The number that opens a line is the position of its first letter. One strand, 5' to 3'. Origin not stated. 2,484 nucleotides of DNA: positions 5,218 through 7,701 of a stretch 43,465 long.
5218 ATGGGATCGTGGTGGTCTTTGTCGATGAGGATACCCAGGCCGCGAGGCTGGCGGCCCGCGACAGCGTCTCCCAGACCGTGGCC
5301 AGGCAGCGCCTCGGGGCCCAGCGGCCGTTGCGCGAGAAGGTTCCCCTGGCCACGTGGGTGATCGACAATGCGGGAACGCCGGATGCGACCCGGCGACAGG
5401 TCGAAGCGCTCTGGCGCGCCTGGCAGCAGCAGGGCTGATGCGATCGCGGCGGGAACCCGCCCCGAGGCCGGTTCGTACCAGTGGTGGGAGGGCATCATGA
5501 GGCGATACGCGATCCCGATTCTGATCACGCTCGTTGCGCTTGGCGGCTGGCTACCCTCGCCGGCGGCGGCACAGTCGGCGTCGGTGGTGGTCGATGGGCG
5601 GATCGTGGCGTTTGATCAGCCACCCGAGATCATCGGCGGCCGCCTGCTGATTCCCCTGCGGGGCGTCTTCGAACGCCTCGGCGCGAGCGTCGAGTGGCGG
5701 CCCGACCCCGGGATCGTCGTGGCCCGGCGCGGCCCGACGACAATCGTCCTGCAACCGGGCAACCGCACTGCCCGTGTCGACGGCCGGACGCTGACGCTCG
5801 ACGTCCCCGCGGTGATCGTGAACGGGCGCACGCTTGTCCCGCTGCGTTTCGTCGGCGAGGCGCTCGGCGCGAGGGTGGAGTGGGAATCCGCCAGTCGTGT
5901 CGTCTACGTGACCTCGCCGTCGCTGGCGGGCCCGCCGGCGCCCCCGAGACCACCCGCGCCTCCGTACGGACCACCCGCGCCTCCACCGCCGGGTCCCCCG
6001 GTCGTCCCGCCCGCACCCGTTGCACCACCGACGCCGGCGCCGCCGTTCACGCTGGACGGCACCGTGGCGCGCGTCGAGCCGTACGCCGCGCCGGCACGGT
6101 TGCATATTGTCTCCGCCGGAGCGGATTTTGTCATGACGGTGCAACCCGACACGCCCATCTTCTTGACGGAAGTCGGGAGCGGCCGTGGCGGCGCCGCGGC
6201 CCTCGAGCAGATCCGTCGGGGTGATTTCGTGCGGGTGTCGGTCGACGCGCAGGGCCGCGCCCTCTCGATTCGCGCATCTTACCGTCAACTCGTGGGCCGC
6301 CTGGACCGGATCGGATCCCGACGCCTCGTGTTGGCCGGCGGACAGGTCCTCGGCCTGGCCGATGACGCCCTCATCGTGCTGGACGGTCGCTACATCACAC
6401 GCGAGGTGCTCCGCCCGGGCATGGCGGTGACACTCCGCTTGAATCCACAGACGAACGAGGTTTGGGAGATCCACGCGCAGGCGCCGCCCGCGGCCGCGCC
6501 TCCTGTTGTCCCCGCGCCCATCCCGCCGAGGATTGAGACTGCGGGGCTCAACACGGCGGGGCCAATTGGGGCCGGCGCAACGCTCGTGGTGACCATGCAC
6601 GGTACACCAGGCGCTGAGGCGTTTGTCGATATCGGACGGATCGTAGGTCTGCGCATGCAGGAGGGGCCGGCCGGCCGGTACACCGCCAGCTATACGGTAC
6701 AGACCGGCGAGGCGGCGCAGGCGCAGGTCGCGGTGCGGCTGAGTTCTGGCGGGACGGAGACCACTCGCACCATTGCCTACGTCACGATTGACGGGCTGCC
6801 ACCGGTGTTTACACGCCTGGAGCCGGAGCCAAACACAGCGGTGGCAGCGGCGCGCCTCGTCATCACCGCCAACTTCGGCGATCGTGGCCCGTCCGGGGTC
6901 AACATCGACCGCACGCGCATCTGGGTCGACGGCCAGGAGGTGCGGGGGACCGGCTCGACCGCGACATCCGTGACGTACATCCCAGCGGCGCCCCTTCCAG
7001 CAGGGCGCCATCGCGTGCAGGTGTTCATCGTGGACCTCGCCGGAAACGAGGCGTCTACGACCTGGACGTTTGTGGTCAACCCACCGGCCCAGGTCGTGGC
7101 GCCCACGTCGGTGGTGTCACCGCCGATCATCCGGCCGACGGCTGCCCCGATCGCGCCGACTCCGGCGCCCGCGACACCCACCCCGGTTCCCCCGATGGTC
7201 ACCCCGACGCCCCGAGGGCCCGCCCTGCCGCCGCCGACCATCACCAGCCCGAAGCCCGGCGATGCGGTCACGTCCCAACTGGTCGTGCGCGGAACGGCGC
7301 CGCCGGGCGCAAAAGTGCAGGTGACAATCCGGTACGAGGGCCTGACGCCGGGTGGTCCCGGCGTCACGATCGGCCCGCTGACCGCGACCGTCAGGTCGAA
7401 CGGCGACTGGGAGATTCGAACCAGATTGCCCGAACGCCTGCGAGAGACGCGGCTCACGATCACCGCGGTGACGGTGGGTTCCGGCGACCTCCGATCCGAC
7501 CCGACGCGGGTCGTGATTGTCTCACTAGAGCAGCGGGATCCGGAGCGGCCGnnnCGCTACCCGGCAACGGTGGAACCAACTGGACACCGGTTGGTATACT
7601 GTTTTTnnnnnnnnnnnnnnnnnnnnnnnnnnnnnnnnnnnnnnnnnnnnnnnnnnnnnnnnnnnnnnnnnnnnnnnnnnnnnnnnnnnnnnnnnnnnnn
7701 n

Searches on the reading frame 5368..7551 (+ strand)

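Call 56: search_protein_families(library=pfam, proteins=[window:5368-7551:+], max_evalue=0.01)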
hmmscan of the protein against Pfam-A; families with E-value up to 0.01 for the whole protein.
window:5368-7551:+ (728 aa): 3 families
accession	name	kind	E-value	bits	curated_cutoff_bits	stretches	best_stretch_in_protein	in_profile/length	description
PF07833.16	Cu_amine_oxidN1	-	3.6e-34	117.4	24.2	1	74-181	1-108/108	Copper amine oxidase N-terminal domain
PF19077.6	Big_13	-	5.9e-05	23.9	27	1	521-570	48-100/102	Bacterial Ig-like domain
PF01833.30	TIG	-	0.0034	17.8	20.9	0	479-565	1-79/84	IPT/TIG domain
